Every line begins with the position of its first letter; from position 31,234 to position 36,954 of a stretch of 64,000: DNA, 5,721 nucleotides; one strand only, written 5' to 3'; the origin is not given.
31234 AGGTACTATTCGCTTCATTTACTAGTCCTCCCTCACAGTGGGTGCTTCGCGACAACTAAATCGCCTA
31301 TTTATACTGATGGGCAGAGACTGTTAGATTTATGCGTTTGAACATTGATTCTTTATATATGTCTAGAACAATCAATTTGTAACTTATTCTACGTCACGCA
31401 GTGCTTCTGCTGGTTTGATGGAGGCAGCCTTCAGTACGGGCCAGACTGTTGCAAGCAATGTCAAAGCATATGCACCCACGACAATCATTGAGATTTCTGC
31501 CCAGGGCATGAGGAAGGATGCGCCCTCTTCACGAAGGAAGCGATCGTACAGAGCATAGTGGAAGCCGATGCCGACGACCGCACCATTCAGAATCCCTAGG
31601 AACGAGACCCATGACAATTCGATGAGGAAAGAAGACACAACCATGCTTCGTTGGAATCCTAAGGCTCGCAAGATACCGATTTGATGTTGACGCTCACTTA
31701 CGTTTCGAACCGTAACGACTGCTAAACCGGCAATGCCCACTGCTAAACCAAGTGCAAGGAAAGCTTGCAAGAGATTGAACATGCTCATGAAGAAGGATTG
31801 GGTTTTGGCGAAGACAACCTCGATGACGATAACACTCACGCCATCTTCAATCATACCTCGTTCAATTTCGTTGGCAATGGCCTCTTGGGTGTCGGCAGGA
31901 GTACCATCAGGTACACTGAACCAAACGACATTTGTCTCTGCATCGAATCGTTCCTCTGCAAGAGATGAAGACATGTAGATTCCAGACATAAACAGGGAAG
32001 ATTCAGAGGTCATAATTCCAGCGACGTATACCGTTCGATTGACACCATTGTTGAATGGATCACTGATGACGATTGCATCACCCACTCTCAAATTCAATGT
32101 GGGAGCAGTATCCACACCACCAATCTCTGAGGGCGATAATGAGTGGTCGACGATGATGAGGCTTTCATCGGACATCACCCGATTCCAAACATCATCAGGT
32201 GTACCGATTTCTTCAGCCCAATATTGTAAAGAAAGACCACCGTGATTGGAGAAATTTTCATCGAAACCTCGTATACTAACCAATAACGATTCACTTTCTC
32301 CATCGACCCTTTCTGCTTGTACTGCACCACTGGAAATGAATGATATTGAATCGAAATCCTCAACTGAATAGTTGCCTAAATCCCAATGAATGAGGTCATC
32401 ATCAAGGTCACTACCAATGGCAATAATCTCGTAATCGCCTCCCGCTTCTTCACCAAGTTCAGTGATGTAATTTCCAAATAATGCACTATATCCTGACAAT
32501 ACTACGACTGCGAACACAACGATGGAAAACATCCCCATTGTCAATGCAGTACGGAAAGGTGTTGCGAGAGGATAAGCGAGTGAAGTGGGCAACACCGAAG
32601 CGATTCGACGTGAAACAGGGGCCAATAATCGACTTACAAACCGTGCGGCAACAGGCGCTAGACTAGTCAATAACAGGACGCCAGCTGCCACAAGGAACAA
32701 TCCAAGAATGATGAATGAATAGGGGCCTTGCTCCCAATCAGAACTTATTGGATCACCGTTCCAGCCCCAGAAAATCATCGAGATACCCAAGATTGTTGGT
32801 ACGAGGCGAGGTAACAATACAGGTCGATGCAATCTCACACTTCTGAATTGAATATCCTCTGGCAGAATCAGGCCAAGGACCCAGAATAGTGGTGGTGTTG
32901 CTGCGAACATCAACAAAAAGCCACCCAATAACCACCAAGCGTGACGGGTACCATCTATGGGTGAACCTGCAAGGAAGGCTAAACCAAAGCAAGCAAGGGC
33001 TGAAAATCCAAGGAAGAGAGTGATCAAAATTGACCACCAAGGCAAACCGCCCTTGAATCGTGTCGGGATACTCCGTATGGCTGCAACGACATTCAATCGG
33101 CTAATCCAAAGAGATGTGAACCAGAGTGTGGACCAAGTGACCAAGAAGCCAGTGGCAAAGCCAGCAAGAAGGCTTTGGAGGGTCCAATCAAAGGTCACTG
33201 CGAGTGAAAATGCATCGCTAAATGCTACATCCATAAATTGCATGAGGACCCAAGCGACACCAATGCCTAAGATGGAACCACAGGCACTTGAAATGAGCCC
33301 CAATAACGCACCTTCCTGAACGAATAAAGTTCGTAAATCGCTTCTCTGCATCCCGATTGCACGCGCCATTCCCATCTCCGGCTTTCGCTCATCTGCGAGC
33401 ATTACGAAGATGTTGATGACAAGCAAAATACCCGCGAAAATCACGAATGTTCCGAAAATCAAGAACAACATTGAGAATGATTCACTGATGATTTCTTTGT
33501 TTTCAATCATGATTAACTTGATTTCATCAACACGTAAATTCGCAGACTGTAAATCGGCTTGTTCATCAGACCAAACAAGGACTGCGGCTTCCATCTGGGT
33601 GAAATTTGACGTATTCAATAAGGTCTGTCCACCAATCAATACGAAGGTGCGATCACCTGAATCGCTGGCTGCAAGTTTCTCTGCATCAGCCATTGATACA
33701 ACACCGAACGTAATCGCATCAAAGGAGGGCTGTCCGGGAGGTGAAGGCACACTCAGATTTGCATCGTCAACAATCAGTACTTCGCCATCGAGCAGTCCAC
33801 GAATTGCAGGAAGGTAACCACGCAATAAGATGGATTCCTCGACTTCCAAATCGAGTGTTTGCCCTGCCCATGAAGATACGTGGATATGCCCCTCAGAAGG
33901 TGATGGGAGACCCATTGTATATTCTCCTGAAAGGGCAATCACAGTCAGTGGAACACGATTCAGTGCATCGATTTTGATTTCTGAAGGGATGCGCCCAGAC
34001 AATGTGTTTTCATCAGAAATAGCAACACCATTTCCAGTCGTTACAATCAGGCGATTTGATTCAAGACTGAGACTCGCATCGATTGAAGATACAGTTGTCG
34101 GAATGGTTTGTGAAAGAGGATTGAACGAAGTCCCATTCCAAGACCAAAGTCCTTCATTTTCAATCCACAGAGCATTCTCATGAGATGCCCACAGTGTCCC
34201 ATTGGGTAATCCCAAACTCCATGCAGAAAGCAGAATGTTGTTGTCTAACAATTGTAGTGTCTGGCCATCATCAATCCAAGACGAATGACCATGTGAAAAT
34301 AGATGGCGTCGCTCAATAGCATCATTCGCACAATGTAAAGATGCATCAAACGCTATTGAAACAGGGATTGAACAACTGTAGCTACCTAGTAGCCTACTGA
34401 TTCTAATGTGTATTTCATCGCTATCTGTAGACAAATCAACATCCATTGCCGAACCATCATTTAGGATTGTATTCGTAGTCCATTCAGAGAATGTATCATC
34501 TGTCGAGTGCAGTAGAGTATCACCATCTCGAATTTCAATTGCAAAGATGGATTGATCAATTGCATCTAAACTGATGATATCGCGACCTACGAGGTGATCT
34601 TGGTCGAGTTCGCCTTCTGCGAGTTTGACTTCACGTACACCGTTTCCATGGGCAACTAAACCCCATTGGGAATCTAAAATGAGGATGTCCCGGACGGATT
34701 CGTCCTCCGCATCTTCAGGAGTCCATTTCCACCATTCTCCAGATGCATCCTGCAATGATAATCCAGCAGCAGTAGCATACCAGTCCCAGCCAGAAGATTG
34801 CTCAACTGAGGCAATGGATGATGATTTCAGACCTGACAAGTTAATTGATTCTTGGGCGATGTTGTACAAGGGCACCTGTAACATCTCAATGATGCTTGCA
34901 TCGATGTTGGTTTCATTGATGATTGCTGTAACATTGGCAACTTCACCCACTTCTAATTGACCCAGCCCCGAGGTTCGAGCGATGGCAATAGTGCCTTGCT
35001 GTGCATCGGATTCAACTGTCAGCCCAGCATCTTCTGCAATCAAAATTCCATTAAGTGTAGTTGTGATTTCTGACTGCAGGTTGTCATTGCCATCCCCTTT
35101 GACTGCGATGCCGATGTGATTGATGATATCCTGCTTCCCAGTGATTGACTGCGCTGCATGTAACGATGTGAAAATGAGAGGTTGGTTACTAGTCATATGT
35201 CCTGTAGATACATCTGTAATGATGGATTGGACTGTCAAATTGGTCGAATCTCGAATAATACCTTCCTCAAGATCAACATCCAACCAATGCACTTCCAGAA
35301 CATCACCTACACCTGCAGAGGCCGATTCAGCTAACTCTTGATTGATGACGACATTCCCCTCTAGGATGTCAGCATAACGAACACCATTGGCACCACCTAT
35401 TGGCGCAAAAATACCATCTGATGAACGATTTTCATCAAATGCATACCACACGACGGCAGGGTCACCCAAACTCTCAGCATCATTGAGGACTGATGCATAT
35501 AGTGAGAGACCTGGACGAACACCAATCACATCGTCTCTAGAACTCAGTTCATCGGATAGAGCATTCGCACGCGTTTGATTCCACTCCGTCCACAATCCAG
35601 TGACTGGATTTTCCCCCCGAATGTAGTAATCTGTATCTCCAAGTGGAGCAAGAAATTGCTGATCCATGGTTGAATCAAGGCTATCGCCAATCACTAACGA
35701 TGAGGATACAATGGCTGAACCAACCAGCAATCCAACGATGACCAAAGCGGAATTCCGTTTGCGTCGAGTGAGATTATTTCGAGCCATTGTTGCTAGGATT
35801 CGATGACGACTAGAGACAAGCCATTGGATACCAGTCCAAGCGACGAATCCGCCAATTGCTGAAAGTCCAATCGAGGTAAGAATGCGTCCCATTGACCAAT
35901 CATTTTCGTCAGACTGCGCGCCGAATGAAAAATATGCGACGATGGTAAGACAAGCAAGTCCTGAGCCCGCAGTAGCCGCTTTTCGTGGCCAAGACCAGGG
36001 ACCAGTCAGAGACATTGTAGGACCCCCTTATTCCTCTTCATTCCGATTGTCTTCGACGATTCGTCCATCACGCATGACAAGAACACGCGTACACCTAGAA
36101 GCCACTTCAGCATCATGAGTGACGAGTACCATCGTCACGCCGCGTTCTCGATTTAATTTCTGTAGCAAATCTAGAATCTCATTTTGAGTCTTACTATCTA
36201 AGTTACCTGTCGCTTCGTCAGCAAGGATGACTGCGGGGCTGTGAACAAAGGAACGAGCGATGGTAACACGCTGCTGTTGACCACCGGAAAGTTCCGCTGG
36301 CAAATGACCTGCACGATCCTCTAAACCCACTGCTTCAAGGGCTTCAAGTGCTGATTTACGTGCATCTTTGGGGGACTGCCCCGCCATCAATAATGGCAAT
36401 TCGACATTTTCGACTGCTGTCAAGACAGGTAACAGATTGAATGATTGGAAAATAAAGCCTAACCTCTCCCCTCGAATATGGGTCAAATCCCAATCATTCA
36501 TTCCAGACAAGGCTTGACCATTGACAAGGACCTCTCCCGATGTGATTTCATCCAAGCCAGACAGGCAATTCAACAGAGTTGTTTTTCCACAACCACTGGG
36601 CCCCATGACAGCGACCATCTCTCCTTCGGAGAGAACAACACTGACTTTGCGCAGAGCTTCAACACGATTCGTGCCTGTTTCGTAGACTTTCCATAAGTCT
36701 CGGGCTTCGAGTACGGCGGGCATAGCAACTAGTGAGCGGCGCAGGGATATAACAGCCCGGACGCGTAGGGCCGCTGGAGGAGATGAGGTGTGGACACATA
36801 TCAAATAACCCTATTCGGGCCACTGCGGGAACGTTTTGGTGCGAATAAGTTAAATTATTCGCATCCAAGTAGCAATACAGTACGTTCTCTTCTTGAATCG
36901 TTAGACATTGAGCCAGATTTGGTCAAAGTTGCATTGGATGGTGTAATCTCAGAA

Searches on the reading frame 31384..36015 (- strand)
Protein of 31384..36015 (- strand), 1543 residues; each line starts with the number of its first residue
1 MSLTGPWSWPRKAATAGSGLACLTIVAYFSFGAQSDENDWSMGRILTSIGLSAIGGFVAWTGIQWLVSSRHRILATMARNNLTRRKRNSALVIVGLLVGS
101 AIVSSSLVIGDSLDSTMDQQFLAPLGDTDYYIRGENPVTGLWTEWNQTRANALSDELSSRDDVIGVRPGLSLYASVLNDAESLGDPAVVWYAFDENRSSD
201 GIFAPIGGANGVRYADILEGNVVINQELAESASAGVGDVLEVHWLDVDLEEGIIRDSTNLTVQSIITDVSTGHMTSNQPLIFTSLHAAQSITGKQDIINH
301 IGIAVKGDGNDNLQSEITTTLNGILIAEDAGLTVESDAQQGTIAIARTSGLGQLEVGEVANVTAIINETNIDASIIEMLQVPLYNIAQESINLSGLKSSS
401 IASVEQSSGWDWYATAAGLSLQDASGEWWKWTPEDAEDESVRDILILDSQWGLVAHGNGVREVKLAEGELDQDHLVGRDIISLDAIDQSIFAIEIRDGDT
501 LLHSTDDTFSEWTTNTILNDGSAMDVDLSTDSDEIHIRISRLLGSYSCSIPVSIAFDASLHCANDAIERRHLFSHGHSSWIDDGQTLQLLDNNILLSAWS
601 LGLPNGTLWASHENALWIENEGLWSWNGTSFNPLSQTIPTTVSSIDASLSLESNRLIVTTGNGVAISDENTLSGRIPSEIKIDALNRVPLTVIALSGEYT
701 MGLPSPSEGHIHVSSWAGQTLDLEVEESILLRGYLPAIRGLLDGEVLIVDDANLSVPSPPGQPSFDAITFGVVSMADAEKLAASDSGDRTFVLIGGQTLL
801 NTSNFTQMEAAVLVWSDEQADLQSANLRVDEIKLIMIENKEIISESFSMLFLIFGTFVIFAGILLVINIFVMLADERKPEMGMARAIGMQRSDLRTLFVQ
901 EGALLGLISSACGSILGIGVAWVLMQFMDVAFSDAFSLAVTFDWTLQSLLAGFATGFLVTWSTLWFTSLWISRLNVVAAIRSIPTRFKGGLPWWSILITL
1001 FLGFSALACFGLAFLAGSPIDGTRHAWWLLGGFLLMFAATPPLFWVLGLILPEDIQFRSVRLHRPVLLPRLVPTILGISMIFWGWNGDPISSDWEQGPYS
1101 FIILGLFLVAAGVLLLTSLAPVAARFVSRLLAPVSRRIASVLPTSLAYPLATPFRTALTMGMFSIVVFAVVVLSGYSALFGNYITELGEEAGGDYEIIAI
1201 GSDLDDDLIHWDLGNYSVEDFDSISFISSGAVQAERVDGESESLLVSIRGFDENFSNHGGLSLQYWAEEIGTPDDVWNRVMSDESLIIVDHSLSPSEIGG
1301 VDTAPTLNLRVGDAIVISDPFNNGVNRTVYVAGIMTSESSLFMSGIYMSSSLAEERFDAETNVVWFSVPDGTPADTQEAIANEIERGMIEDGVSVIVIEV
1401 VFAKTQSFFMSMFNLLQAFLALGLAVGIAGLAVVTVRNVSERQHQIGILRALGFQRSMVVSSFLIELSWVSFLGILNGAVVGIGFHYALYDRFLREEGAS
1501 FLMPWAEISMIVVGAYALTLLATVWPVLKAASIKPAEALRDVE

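Call 5: search_protein_families(library=pfam, proteins=[window:31384-36015:-], max_evalue=0.01)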
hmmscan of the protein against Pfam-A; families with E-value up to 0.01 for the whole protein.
window:31384-36015:- (1543 aa): 2 families
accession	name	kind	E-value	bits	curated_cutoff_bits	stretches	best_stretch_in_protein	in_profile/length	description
PF02687.27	FtsX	-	9.8e-32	110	25.5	2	853-975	2-119/120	FtsX-like permease C-terminal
PF12704.14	MacB_PCD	-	1.5e-08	35.6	27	2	89-317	1-204/207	MacB-like periplasmic core domain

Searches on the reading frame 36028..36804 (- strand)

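Call 6: search_protein_families(library=pfam, proteins=[window:36028-36804:-], max_evalue=0.01)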
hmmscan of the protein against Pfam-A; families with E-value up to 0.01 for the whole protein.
window:36028-36804:- (258 aa): 14 families
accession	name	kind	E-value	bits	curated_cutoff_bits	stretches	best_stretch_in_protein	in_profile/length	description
PF00005.33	ABC_tran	-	7.8e-33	114.4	25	1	51-199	1-136/137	ABC transporter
PF13401.12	AAA_22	-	1.1e-06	29.5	27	1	61-230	5-123/130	AAA domain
PF03193.22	RsgA_GTPase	-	1.1e-05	25.8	30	1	39-92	85-137/174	RsgA GTPase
PF13304.12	AAA_21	-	6.8e-05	23.5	27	0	64-95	2-32/304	AAA domain, putative AbiEii toxin, Type IV TA system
PF13191.12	AAA_16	-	0.00012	23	32.6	1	58-219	21-161/167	AAA ATPase domain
PF02463.25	SMC_N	-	0.00028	20.8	40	0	170-242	135-209/220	RecF/RecN/SMC N terminal domain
PF13481.12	AAA_25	-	0.0003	20.9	27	0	57-78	29-50/195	AAA domain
PF01637.24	ATPase_2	-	0.00046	20.5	33.2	1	46-79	3-38/225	ATPase domain predominantly from Archaea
PF20720.3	nSTAND3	-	0.0015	18.7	27.2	0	49-81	5-37/155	Novel STAND NTPase 3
PF05621.17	TniB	-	0.0048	16.8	22.4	0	35-79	7-53/189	Bacterial TniB protein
PF20703.3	nSTAND1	-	0.0052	16.9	27.1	0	47-80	19-52/379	Novel STAND NTPase 1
PF02562.22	PhoH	-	0.0055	16.7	27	0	55-91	13-48/205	PhoH-like protein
PF00004.35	AAA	-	0.0056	17.6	21.2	0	66-231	3-110/131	ATPase family associated with various cellular activities (AAA)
PF13476.12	AAA_23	-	0.0091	17.1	27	0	62-82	20-40/201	AAA domain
